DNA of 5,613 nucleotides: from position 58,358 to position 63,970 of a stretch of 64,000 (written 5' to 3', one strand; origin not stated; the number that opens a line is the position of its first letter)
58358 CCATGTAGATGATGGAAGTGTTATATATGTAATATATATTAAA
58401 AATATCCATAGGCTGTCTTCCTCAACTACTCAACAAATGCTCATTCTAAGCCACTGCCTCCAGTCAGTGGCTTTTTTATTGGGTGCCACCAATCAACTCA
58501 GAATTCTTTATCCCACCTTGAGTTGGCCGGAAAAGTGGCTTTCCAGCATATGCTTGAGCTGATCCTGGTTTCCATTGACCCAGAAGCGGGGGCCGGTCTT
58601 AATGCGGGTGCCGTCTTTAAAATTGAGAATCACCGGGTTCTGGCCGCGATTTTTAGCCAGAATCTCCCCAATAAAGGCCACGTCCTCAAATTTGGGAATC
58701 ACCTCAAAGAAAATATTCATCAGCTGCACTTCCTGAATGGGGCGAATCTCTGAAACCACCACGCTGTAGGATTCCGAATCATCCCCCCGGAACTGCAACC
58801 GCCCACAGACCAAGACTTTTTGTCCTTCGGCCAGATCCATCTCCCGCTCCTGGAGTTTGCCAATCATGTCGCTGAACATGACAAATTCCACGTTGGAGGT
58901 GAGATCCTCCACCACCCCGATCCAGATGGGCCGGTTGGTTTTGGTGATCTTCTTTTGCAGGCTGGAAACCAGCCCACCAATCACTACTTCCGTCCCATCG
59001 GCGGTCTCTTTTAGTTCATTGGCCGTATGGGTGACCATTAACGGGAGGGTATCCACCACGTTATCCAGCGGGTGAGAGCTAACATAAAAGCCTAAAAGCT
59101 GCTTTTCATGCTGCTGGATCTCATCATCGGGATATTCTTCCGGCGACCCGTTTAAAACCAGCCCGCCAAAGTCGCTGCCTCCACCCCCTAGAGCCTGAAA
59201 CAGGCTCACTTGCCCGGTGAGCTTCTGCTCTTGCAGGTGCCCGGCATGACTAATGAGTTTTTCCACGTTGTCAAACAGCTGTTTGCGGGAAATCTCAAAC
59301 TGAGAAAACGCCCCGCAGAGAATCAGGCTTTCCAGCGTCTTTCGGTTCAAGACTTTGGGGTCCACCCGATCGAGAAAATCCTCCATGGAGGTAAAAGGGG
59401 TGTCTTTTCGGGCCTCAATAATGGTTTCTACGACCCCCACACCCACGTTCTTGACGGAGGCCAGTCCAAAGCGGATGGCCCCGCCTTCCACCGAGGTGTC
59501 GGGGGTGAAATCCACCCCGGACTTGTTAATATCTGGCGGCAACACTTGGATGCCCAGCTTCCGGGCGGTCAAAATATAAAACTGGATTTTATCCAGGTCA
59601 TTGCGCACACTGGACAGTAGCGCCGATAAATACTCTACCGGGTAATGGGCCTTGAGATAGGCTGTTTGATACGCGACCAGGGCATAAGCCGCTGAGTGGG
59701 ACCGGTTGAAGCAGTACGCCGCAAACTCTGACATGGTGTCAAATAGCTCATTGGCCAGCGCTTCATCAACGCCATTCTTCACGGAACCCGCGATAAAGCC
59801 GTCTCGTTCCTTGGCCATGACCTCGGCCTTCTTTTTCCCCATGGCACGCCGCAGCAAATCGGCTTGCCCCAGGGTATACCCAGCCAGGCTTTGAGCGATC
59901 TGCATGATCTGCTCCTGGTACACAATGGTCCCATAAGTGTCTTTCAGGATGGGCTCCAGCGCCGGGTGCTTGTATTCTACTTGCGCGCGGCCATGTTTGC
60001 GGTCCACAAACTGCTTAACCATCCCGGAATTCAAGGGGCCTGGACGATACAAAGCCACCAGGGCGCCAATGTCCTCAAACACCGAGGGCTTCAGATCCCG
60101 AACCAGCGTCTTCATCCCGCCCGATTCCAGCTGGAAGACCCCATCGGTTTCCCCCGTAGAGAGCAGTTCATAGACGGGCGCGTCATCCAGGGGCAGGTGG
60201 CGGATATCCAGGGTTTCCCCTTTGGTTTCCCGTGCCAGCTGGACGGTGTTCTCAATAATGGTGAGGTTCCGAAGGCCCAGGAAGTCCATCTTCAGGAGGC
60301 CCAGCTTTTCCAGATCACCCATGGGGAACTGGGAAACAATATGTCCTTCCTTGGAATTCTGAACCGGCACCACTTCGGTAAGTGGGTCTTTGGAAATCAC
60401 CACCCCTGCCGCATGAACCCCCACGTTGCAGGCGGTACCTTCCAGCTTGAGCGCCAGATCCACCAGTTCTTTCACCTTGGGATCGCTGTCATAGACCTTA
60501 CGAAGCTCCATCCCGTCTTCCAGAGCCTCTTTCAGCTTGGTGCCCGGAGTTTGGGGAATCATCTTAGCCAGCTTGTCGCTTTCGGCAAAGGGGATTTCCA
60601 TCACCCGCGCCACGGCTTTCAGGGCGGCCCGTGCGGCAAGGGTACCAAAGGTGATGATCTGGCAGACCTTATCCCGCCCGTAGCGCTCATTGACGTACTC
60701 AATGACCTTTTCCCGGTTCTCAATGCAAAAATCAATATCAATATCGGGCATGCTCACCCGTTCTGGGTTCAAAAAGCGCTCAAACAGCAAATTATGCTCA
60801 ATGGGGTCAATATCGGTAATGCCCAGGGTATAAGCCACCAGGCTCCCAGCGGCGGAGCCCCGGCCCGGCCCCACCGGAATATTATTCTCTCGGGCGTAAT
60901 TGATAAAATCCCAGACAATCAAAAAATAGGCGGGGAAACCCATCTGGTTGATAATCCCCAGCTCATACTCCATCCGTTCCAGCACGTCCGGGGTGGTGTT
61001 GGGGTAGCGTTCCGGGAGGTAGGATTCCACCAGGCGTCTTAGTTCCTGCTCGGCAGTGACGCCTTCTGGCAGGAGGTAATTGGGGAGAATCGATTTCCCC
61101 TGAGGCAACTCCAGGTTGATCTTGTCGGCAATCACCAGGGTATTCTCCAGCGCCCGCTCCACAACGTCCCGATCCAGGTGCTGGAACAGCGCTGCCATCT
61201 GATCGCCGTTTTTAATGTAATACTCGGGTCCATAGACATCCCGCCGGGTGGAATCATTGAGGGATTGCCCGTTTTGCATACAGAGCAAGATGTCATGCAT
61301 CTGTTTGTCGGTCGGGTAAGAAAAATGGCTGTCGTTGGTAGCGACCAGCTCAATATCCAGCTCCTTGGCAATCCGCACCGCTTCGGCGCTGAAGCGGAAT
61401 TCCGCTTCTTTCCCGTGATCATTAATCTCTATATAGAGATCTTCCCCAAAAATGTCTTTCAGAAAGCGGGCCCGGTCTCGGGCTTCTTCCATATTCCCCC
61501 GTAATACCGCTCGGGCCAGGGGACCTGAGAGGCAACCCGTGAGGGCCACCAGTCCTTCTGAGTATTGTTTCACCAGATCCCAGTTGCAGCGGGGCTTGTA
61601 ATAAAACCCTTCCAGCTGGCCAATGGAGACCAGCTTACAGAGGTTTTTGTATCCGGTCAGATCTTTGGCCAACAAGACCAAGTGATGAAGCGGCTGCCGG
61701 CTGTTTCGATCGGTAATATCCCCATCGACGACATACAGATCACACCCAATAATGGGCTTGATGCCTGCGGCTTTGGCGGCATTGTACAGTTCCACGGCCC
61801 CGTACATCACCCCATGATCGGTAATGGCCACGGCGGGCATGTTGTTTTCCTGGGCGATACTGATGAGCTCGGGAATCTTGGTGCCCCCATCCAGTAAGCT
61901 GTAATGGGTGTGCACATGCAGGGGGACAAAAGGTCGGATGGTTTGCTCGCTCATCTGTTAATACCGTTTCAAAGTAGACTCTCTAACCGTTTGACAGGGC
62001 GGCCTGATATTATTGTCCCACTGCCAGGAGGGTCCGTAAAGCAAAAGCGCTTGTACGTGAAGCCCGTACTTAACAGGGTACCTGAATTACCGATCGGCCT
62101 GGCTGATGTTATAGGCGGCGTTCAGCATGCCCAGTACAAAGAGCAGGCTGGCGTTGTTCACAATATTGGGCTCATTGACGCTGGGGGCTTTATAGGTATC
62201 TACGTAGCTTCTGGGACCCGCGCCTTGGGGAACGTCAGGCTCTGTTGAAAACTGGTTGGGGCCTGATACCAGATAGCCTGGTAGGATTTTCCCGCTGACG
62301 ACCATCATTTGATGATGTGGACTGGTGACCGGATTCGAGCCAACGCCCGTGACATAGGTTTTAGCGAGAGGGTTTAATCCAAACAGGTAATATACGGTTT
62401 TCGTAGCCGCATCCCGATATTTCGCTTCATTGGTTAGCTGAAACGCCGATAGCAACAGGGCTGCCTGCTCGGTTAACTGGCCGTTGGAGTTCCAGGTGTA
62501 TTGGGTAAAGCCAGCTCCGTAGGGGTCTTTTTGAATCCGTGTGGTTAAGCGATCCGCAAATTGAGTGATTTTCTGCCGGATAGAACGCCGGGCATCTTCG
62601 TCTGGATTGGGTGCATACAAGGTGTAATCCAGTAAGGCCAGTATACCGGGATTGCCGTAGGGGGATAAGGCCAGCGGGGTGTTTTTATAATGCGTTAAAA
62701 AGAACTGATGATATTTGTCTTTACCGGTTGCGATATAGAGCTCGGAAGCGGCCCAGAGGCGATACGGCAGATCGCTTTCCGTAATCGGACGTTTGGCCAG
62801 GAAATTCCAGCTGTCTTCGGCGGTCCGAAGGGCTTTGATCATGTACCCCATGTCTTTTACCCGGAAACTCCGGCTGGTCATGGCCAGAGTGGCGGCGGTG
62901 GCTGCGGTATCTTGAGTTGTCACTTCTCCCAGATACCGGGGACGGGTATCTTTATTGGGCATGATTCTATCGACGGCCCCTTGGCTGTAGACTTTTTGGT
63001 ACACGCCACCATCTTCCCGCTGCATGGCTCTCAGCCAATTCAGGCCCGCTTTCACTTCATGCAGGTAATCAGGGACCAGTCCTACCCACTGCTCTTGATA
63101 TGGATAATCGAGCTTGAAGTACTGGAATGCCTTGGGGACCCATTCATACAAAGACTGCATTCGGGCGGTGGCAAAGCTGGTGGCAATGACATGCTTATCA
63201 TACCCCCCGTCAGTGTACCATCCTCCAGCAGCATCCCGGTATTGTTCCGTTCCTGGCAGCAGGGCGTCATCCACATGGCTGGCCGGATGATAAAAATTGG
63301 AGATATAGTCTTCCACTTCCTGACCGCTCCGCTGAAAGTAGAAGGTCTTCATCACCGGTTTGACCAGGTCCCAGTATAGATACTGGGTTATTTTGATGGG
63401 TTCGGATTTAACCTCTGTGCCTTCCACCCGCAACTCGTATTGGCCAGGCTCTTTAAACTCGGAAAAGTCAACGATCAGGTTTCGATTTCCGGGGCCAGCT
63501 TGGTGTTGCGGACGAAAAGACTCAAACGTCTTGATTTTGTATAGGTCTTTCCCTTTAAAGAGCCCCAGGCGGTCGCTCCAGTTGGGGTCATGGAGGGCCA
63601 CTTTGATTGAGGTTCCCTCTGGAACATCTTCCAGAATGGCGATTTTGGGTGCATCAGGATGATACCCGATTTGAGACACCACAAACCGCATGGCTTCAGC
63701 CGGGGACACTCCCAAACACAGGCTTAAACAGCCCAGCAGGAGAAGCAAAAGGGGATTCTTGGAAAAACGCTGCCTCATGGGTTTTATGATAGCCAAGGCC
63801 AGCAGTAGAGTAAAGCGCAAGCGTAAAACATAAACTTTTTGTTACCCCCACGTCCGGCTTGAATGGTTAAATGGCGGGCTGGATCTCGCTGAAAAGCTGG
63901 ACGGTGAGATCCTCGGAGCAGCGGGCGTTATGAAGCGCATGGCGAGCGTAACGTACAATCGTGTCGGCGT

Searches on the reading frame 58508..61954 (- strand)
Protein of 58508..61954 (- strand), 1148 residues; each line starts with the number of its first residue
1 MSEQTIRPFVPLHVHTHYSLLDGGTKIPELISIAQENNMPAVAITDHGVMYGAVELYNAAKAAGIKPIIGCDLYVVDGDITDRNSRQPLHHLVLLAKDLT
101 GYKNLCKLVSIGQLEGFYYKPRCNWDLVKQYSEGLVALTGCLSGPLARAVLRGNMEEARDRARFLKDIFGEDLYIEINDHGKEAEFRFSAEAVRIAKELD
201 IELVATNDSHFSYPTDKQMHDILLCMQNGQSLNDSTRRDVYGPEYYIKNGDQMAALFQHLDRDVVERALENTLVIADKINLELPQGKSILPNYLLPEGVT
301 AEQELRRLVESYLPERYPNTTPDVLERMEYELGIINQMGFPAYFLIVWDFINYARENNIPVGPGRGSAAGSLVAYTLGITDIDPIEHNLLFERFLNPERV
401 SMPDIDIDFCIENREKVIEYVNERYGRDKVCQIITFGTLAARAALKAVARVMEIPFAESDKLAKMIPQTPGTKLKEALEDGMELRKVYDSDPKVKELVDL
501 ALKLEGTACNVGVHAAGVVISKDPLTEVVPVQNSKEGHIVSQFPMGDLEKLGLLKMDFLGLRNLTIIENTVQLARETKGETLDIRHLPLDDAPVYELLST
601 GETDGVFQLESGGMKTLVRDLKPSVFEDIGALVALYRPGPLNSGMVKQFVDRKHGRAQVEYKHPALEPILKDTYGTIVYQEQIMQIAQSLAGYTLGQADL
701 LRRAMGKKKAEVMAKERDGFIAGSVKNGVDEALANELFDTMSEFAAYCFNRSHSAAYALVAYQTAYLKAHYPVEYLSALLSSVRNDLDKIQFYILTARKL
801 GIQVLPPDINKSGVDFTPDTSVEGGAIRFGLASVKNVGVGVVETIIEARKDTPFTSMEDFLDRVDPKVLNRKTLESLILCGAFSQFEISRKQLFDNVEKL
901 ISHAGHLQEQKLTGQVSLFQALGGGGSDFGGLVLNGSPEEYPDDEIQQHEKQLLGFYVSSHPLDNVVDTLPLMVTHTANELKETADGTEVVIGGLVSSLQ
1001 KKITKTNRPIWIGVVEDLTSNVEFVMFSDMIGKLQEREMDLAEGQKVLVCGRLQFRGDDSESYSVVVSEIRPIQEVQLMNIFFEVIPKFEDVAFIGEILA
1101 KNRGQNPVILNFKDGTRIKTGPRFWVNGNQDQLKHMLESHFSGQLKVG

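Call 76: search_protein_families(library=pfam, proteins=[window:58508-61954:-], max_evalue=0.00001)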
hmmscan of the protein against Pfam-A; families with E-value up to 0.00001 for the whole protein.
window:58508-61954:- (1148 aa): 5 families
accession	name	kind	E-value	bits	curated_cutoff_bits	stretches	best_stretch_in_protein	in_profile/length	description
PF07733.18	DNA_pol3_alpha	-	7.6e-105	350.6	23.9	1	303-560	1-260/260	Bacterial DNA polymerase III alpha NTPase domain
PF17657.6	DNA_pol3_finger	-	3.9e-66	221.9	22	1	563-728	1-166/166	Bacterial DNA polymerase III alpha subunit finger domain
PF02811.25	PHP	-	1.7e-56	191.5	26.4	1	12-180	2-164/164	PHP domain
PF14579.12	HHH_6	-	2.2e-30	105.1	25.6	1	801-893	1-90/90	Helix-hairpin-helix motif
PF01336.31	tRNA_anti-codon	-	1.4e-07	31.8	27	1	990-1073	1-75/75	OB-fold nucleic acid binding domain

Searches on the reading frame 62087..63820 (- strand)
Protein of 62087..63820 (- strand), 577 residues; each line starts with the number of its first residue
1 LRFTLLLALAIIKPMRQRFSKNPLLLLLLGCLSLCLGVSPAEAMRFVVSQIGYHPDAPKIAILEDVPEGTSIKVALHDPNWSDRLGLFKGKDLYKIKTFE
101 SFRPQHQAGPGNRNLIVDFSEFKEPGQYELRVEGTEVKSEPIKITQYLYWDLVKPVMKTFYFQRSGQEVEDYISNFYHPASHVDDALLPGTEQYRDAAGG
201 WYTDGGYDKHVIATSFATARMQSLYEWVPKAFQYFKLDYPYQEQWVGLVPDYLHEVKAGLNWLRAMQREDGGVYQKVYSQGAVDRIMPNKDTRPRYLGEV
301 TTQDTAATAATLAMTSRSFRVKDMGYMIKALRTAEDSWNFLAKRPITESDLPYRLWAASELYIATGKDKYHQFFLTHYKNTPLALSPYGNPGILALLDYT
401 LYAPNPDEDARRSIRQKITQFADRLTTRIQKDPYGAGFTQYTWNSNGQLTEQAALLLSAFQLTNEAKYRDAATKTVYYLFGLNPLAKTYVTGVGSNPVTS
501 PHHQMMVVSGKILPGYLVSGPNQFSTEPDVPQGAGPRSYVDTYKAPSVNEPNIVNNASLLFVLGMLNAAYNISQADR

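Call 76: search_protein_families(library=pfam, proteins=[window:62087-63820:-], max_evalue=0.00001)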
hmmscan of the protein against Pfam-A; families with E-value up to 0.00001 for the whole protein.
window:62087-63820:- (577 aa): 2 families
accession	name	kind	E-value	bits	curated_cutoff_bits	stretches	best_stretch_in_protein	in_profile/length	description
PF00759.25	Glyco_hydro_9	-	5.4e-60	204.4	27.7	1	149-563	1-444/444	Glycosyl hydrolase family 9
PF02927.20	CelD_N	-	1.3e-09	39.1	24.6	1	44-135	4-84/86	Cellulase N-terminal ig-like domain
